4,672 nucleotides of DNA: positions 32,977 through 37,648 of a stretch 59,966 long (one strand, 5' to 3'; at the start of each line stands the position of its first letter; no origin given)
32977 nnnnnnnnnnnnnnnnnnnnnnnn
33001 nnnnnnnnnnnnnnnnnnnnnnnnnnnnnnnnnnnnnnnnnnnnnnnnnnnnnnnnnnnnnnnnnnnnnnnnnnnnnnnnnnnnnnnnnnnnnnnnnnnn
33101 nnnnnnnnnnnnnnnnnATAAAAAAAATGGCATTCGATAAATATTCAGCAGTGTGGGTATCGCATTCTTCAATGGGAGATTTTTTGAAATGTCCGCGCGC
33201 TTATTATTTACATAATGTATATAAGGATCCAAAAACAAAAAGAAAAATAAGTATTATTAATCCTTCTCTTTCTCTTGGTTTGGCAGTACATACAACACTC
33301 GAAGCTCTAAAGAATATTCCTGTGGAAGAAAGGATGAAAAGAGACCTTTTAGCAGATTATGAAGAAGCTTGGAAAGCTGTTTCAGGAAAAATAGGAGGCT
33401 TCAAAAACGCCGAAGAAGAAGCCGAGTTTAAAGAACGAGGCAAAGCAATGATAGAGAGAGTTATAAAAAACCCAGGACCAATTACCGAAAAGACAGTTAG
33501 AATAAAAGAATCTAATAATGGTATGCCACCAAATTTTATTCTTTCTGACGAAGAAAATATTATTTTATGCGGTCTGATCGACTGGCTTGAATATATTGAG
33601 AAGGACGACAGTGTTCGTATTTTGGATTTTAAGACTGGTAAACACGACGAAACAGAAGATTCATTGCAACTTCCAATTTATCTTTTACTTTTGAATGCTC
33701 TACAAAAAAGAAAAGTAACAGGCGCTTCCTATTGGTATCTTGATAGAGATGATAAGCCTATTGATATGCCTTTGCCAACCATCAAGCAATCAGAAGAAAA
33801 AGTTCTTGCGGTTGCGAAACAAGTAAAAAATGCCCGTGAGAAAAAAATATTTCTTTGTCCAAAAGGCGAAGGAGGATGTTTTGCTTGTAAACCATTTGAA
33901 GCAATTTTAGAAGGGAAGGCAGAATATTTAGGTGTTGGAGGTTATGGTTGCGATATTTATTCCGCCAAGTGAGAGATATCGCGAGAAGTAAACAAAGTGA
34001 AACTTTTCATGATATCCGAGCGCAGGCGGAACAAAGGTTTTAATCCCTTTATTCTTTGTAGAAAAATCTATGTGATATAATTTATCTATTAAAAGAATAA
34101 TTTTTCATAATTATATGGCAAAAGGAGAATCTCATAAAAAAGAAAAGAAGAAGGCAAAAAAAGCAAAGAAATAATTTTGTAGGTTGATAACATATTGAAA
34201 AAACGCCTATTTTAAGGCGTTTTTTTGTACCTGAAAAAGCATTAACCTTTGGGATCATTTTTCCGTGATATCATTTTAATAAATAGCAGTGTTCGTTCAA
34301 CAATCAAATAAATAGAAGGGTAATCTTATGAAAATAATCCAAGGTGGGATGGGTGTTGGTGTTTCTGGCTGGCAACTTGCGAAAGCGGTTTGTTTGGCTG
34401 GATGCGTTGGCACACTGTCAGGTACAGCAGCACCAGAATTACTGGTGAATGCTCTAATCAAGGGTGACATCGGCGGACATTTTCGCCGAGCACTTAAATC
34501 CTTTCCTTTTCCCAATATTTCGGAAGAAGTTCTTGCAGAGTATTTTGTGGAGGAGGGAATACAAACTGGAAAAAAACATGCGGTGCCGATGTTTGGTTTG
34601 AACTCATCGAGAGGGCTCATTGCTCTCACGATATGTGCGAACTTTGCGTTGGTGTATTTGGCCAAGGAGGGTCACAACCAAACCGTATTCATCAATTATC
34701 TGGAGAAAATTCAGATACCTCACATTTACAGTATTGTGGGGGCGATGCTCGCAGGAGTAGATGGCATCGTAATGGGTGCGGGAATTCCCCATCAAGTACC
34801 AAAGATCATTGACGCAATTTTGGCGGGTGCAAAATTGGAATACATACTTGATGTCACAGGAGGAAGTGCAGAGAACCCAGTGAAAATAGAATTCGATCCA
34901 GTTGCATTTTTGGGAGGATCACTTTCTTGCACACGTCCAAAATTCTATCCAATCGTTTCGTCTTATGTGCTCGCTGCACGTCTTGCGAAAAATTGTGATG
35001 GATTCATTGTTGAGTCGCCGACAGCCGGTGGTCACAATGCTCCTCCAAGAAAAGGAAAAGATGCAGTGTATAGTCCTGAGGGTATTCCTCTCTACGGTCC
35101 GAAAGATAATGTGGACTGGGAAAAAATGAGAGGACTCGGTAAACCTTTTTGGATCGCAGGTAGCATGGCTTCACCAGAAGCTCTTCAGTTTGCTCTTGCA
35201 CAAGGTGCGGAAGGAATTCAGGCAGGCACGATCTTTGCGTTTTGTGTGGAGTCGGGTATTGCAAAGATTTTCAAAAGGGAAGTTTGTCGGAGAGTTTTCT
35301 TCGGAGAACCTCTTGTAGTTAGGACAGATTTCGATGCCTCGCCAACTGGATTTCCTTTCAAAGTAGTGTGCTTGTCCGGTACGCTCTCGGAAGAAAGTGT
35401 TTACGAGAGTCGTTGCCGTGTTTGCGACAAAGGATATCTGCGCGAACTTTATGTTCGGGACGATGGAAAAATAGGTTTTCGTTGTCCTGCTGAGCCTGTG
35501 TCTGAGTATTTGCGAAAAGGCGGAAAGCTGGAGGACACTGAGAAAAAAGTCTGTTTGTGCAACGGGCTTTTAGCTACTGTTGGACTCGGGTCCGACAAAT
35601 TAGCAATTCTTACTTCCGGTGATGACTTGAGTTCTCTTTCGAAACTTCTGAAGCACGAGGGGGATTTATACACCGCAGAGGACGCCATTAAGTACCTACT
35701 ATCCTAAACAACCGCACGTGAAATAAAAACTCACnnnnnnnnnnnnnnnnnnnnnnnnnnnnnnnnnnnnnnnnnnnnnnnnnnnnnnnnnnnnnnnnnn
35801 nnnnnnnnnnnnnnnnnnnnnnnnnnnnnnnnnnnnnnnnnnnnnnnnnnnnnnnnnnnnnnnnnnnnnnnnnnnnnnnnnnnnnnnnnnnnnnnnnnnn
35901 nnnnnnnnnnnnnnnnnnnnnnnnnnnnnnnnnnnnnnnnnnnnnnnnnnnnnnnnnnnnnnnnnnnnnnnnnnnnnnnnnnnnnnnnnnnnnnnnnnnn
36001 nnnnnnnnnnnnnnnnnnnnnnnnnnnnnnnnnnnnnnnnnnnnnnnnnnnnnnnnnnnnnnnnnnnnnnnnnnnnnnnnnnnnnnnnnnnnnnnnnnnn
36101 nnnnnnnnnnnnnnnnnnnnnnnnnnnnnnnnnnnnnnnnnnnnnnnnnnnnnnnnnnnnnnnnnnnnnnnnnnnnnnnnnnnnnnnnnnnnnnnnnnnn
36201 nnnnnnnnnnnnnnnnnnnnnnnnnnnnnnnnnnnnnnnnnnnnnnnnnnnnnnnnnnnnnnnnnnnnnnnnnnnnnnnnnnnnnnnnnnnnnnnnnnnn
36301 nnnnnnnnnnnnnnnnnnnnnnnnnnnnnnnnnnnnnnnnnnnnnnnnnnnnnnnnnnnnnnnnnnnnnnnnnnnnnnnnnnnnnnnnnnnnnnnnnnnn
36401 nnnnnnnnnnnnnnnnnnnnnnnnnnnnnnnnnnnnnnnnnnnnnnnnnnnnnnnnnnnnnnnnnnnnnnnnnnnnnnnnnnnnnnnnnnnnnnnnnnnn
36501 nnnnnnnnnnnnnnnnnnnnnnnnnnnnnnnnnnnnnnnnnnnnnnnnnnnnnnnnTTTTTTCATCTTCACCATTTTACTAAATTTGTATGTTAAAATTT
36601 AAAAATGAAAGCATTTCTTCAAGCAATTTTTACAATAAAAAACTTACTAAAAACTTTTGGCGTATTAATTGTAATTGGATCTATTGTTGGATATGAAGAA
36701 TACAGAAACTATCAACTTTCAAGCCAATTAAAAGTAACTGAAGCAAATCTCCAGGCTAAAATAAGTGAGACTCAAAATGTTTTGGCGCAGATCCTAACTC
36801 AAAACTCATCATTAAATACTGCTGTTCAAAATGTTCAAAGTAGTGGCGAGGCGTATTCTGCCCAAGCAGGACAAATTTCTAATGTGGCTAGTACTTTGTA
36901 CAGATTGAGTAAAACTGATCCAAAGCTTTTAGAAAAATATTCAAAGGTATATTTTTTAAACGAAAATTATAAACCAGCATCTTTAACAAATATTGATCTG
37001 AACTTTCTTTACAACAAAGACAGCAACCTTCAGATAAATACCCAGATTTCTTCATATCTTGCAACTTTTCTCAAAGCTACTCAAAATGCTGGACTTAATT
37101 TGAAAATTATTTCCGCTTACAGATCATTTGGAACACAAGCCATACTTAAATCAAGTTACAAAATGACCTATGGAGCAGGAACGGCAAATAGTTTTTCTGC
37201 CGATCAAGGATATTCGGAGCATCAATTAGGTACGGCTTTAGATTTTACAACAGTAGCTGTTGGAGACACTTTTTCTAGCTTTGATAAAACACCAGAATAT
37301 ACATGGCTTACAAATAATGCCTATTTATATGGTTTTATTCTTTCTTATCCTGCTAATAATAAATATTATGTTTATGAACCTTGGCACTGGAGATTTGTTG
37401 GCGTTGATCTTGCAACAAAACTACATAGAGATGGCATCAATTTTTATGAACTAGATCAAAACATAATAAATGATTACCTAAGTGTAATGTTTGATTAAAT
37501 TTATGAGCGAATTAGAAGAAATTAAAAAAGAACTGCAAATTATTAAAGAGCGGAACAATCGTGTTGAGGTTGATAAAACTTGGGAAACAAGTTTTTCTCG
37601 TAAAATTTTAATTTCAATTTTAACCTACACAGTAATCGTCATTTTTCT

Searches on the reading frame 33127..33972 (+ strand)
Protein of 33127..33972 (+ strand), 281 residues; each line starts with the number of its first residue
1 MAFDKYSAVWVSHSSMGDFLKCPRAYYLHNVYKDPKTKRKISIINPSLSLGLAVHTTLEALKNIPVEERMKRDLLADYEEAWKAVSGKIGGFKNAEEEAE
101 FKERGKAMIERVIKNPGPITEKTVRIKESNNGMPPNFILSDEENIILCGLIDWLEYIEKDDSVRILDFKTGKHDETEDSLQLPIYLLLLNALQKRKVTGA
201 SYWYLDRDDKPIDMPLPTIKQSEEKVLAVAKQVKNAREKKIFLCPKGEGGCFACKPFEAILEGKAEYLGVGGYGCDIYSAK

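Call 87: search_protein_families(library=pfam, proteins=[window:33127-33972:+], max_evalue=0.00001)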
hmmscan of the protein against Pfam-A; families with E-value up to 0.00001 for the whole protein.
window:33127-33972:+ (281 aa): 1 family
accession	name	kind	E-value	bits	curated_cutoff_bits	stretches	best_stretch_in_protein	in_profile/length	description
PF12705.13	PDDEXK_1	-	1.4e-21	78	22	1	11-233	2-220/247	PD-(D/E)XK nuclease superfamily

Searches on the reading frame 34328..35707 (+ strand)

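Call 14: search_protein_families(library=ncbifam, proteins=[window:34328-35707:+], max_evalue=0.001)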
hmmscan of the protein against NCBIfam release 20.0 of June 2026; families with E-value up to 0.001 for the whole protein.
window:34328-35707:+ (459 aa): 1 family
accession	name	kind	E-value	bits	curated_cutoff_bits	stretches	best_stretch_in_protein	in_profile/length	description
TIGR03151.1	enACPred_II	equivalog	9.5e-07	28.4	453.1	0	273-320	163-210/307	enoyl-[acyl-carrier-protein] reductase FabK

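Call 87: search_protein_families(library=pfam, proteins=[window:34328-35707:+], max_evalue=0.00001)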
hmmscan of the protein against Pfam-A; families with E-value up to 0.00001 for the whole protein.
window:34328-35707:+ (459 aa): 1 family
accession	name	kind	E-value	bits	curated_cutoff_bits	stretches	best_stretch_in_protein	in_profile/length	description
PF03060.21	NMO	-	7.3e-09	35.9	28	0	220-320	154-242/331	Nitronate monooxygenase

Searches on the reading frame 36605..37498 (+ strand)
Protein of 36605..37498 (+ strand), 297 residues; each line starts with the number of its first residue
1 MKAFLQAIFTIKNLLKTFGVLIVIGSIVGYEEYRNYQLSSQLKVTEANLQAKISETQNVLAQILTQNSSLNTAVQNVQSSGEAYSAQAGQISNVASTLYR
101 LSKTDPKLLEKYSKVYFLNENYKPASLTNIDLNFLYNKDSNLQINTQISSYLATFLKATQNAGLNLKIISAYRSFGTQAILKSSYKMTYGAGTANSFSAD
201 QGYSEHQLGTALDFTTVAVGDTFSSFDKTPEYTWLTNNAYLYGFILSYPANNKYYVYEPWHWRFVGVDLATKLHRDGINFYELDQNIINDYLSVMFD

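Call 14: search_protein_families(library=ncbifam, proteins=[window:36605-37498:+], max_evalue=0.001)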
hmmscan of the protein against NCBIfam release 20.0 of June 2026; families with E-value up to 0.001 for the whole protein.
window:36605-37498:+ (297 aa): 6 families
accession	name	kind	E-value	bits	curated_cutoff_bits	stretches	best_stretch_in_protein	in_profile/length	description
NF000472.1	vanY_AFMPt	exception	1.4e-18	67.1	425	1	139-272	93-217/283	VanY-A/VanY-F/VanY-M family D-Ala-D-Ala carboxypeptidase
NF041194.1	LD_carboxy_LdcB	exception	6.1e-17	62.2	275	1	134-278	24-167/180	LD-carboxypeptidase LdcB/DacB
NF000380.1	vanXY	equivalog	3.5e-16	59.3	250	1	134-274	22-166/179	D,D-carboxypeptidase/D,D-dipeptidase VanXY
NF000473.1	vanY_BG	exception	1.2e-15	57.6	400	1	139-282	122-269/274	VanY-B/VanY-G family D-Ala-D-Ala carboxypeptidase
NF000149.1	vanXY_G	exception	6.1e-06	25.6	500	1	142-292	44-197/254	D-Ala-D-Ala dipeptidase/D-Ala-D-Ala carboxypeptidase VanXY-G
NF007557.0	PRK10178.1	equivalog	0.00024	20.8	176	1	123-217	22-109/188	D-alanyl-D-alanine dipeptidase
